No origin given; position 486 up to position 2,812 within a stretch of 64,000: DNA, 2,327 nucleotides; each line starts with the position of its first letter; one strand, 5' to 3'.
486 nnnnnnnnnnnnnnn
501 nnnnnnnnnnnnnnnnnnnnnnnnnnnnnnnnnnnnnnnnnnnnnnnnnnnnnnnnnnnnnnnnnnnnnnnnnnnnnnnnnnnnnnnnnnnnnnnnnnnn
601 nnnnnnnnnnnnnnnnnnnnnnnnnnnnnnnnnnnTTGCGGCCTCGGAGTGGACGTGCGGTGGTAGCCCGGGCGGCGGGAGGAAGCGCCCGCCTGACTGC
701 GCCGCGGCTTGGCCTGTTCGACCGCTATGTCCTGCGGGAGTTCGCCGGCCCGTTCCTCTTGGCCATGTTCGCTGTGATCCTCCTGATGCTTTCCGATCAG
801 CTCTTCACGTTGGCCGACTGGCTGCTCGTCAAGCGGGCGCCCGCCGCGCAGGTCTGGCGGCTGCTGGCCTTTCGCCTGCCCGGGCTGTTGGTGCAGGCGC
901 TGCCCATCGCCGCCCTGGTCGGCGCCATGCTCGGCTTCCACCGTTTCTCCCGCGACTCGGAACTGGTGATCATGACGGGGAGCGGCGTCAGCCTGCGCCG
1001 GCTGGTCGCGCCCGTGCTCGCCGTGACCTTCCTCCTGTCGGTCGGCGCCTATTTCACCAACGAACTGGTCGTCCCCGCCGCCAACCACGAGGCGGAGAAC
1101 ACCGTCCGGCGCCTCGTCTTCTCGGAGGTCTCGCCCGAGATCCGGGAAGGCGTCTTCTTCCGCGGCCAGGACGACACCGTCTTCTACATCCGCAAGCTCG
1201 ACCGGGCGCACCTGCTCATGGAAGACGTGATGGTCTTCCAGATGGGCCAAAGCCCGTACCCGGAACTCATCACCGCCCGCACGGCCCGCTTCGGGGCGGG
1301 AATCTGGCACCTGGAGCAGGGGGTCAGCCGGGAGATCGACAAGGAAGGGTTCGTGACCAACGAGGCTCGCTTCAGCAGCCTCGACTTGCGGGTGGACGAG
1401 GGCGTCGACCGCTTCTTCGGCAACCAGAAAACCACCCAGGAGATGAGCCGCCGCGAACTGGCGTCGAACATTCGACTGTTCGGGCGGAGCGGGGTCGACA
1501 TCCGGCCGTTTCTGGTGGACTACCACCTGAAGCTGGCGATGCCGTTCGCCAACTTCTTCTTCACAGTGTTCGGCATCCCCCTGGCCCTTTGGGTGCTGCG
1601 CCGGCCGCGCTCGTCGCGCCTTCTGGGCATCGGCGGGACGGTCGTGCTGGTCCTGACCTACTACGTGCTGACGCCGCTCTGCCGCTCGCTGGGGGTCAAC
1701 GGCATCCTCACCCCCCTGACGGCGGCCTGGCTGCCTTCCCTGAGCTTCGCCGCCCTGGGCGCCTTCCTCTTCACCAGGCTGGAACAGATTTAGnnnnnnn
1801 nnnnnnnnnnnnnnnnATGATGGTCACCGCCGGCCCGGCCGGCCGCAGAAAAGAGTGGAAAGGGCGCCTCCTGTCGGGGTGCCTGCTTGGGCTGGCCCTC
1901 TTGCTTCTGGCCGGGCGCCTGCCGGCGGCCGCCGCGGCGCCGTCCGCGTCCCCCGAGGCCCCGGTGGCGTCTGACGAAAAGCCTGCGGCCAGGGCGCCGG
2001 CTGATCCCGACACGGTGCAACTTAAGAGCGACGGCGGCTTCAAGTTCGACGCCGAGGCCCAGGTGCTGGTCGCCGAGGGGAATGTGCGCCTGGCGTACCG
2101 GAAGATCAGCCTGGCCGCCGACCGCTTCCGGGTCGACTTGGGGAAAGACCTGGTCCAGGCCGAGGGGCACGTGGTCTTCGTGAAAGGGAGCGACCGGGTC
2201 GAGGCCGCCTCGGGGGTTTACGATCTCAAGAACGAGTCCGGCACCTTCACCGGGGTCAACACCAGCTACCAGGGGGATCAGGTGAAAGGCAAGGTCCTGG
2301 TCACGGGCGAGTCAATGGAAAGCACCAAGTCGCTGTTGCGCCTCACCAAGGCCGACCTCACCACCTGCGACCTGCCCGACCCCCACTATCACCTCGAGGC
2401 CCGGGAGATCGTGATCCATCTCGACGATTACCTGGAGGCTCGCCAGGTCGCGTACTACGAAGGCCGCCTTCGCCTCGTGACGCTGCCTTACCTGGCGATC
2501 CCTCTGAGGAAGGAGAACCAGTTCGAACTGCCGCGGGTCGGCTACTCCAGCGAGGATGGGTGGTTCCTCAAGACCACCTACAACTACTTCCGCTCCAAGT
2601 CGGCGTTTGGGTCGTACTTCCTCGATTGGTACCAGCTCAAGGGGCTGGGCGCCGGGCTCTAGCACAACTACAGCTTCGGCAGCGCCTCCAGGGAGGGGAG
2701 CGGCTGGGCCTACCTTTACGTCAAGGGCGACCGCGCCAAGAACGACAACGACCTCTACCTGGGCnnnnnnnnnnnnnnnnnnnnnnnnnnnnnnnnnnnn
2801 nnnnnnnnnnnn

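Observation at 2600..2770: lptD reading frame interrupted by a single in-frame TAG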

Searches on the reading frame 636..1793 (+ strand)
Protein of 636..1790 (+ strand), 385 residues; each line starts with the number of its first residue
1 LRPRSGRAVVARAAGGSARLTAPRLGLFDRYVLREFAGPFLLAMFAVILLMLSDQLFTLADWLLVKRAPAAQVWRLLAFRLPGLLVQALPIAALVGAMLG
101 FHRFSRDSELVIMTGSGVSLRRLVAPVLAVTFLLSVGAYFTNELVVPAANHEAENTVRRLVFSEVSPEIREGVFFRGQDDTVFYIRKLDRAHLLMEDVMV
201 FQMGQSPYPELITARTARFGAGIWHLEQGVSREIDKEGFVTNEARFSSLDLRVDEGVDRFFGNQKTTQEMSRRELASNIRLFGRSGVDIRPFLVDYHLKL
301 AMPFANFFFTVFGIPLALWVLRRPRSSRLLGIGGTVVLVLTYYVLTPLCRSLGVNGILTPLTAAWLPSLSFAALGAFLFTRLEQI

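Call 7: search_protein_families(library=pfam, proteins=[window:636-1790:+], max_evalue=0.1)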
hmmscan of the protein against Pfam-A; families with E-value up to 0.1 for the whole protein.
window:636-1790:+ (385 aa): 1 family
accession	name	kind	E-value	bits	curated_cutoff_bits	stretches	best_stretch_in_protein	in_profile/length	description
PF03739.19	LptF_LptG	-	6.2e-84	282.5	27.9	1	30-381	1-353/353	Lipopolysaccharide export system permease LptF/LptG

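Call 27: search_protein_families(library=pfam, proteins=[P0024], max_evalue=0.01)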
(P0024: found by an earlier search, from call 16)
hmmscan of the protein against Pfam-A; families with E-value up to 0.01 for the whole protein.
P0024 (791 aa): 0 families

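Call 44: find_encoding_contigs(protein=window:660-1793:+, flank=10000, max_places=10)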
Protein window:660-1793:+ (377 aa): 1 contig read that carries it; 1 place shown.
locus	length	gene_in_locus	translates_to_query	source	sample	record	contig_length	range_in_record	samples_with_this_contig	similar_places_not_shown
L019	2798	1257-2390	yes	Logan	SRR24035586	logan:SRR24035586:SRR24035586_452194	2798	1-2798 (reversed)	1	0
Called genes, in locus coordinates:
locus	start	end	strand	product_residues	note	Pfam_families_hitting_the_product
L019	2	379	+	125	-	?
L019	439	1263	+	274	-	-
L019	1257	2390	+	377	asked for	PF03739:LptF_LptG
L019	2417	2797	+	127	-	?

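Call 65: search_protein_families(library=ncbifam, proteins=[P0024], max_evalue=0.01)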
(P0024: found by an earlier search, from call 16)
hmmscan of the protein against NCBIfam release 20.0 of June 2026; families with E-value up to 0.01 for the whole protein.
P0024 (791 aa): 2 families
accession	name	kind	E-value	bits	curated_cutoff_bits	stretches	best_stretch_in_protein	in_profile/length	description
NF003358.0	PRK04423.1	equivalog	7e-08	31.1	944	1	74-250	64-239/799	LPS-assembly protein LptD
TIGR03002.1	outer_YhbN_LptA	equivalog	0.004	17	71.7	0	66-158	9-111/142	lipopolysaccharide transport periplasmic protein LptA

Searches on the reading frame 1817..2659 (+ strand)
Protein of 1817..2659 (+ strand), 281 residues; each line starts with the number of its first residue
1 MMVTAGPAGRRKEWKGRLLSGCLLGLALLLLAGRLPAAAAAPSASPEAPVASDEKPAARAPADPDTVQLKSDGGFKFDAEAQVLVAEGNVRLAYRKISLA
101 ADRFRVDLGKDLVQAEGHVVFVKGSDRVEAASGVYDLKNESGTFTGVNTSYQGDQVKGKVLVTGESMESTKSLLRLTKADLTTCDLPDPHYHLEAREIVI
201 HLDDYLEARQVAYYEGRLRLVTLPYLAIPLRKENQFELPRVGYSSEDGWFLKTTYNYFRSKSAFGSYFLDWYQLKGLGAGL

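Call 7: search_protein_families(library=pfam, proteins=[window:1817-2659:+], max_evalue=0.1)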
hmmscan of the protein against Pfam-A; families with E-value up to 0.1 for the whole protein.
window:1817-2659:+ (281 aa): 2 families
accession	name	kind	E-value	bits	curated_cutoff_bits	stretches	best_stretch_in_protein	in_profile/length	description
PF03968.19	LptD_N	-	0.0023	18.6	20.4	1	78-161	10-105/113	LptA/(LptD N-terminal domain) LPS transport protein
PF01989.23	AcnX_swivel_put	-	0.018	15.3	27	1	132-173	2-43/80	Aconitase X swivel domain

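Call 16: list_cluster_members(proteins=[P0002, window:1817-2659:+, window:1820-2659:+, window:1589-2659:+, window:636-1790:+])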
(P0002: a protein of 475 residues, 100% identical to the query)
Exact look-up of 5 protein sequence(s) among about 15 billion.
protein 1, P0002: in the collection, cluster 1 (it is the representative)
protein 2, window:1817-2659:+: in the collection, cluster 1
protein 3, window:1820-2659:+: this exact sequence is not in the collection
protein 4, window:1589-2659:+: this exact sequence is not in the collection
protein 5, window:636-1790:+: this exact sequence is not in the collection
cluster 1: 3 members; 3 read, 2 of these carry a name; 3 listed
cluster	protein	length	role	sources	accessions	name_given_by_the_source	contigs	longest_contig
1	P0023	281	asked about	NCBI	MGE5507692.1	MAG: hypothetical protein ACM3RP_04260 [Chitinophagales bacterium]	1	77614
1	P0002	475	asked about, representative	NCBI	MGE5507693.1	MAG: hypothetical protein ACM3RP_04265 [Chitinophagales bacterium]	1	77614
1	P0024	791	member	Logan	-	-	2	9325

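Call 18: find_encoding_contigs(protein=P0024, flank=8000, max_places=6)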
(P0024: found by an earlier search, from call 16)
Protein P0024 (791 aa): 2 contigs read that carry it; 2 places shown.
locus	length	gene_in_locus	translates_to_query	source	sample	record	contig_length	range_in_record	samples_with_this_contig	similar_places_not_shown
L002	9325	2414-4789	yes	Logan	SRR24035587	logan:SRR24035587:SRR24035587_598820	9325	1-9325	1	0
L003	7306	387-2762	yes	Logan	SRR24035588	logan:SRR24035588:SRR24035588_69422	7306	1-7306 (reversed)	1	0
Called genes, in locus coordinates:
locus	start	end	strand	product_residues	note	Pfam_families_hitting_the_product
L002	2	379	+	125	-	?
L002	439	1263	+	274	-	-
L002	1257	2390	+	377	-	PF03739:LptF_LptG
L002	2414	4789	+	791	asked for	-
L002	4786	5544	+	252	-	PF06835:LptC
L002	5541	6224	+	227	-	PF03968:LptD_N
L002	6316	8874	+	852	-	-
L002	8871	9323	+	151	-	?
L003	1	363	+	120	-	?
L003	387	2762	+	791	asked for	-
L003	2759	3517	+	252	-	PF06835:LptC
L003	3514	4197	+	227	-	PF03968:LptD_N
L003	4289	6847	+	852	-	-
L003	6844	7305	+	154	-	?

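Call 27: search_protein_families(library=pfam, proteins=[P0024], max_evalue=0.01)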
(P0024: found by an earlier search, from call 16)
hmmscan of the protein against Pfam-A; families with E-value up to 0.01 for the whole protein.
P0024 (791 aa): 0 families

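Call 48: predict_structure(alignment_id=A2)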
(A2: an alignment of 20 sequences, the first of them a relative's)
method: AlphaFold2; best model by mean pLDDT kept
length: 791 residues; sequences in the alignment: 20
mean_pLDDT: 78.0   pTM: 0.61
mean pLDDT of the five models: 78.0, 77.1, 74.6, 72.7, 71.7
residues with pLDDT >= 90: 190; 70-90: 432; 50-70: 76; < 50: 93
segments of 3 or more residues with pLDDT < 50: 1-17, 33-61, 754-791
pLDDT, mean of each block of 10 residues (from residue 1): 32 46 56 42 39 39 71 85 86 85 89 89 80 88 84 60 86 84 83 88 79 84 76 60 85 79 84 90 88 90 89 92 90 88 87 84 86 74 89 92 69 76 93 93 68 63 90 81 91 79 77 83 88 91 89 83 94 93 74 69 93 91 84 88 86 64 86 88 87 89 90 84 87 84 79 45 39 33 23 22
secondary structure, 60 per line:
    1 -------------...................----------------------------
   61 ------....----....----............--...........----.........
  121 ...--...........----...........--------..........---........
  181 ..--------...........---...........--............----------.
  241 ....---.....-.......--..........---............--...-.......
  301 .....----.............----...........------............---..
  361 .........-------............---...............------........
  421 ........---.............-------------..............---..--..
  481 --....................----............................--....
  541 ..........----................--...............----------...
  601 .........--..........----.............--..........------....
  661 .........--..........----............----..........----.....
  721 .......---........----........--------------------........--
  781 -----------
elements in order (helices of 4 or more, strands of 3 or more residues): H14-32 E67-70 E75-78 E83-94 E97-107 E112-123 E126-136 E141-151 E160-169 E173-182 E191-201 E205-215 E218-229 E240-244 E248-252 E254-260 E263-272 E276-287 E294-305 E310-322 E327-337 E344-355 E359-369 E377-388 E392-406 E413-428 E432-444 E458-471 E483-502 E507-534 E537-550 E555-570 E573-587 E598-609 E612-621 E626-638 E641-650 E657-669 E672-681 E686-697 E702-711 E716-727 E731-738 E743-750 H771-778

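Call 51: fold_search(model_id=the predicted structure, library=pdb)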
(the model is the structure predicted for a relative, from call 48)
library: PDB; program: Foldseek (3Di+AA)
matches with E <= 10: 720; with E <= 0.001: 93
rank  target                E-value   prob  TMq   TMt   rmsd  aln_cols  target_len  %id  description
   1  8h1s_C                1.2e-24  1.00  0.44  0.42  12.7       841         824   11  Crystal structure of apo-LptDE complex (released 2023-10-11)
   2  5iv9_A                2.1e-24  1.00  0.47  0.48  10.0       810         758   12  The LPS Transporter LptDE from Klebsiella pneumoniae, full-length (released 2016-05-18)
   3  9a39_MODEL_1_A        5.3e-24  1.00  0.49  0.49  17.5       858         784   13  Model of E. coli LptD by in-cell photo-crosslinking MS and deep learning (released 2023-02-24)
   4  8h1s_A                7.0e-24  1.00  0.38  0.36  14.5       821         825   12  Crystal structure of apo-LptDE complex (released 2023-10-11)
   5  4q35_A                3.0e-23  1.00  0.51  0.52  11.8       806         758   13  Structure of a membrane protein (released 2014-06-25)
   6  8h1r_D                4.5e-23  1.00  0.39  0.39  14.5       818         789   11  Crystal structure of LptDE-YifL complex (released 2023-10-25)
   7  9ia0_A                1.6e-22  1.00  0.49  0.52  10.1       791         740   12  LpDE from Escherichia coli (released 2025-12-10)
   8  9kn3_A                1.6e-22  1.00  0.46  0.48  10.9       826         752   12  Cryo-EM structure of LptDEM complex from Escherichia coli (released 2025-07-23)
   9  8h1r_A                2.3e-21  1.00  0.42  0.44  13.5       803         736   11  Crystal structure of LptDE-YifL complex (released 2023-10-25)
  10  9ia5_A                8.1e-21  1.00  0.46  0.49  10.9       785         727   11  LpDEM from Escherichia coli (released 2025-12-10)
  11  9rpr_A                1.9e-20  1.00  0.41  0.43  13.4       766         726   13  Cryo-EM structure of LptDEM complex containing Shigella flexneri LptE and endogenous E. coli LptD and LptM (released 2025-12-10)
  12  9rps_A                2.0e-20  1.00  0.50  0.53   9.6       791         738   12  Cryo-EM structure of Shigella flexneri LptDE in complex with RTP45 superinfection exclusion protein from RTP bacteriop (released 2025-12-10)
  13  7omm_A                2.5e-19  1.00  0.48  0.53   9.5       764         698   12  Cryo-EM structure of N. gonorhoeae LptDE in complex with ProMacrobodies (MBPs have not been built de novo) (released 2022-05-04)
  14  9fz5_A                5.5e-19  1.00  0.43  0.45  12.6       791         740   12  Cryo-EM structure of LptDE-YedD complex from Escherichia Coli (released 2025-04-09)
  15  9ia2_A                1.0e-18  1.00  0.40  0.43  12.5       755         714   12  LpDEM from Escherichia coli (released 2025-12-10)
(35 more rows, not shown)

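Call 65: search_protein_families(library=ncbifam, proteins=[P0024, window:1817-2659:+], max_evalue=0.01)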
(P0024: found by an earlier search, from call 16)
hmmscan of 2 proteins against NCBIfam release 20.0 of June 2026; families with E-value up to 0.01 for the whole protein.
P0024 (791 aa): 2 families
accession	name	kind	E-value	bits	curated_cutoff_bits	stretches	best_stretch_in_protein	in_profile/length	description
NF003358.0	PRK04423.1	equivalog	7e-08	31.1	944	1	74-250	64-239/799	LPS-assembly protein LptD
TIGR03002.1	outer_YhbN_LptA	equivalog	0.004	17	71.7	0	66-158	9-111/142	lipopolysaccharide transport periplasmic protein LptA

window:1817-2659:+ (281 aa): 2 families
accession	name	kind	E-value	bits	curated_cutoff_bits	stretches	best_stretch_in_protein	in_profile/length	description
NF003358.0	PRK04423.1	equivalog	9.7e-09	34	944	1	74-249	64-238/799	LPS-assembly protein LptD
TIGR03002.1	outer_YhbN_LptA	equivalog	0.0013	18.6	71.7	1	66-159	9-112/142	lipopolysaccharide transport periplasmic protein LptA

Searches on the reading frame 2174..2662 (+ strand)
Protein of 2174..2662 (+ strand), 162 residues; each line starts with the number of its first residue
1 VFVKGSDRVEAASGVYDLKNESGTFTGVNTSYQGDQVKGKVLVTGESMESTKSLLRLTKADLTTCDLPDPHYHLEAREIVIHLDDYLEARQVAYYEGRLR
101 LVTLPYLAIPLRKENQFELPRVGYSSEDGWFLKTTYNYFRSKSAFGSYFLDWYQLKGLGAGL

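Call 46: find_encoding_contigs(protein=window:2204-2662:+, flank=3000, max_places=10)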
Protein window:2204-2662:+ (152 aa): no gene with exactly this product is on record in the collection.

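Call 47: find_encoding_contigs(protein=window:2174-2662:+, flank=3000, max_places=10)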
Protein window:2174-2662:+ (162 aa): no gene with exactly this product is on record in the collection.
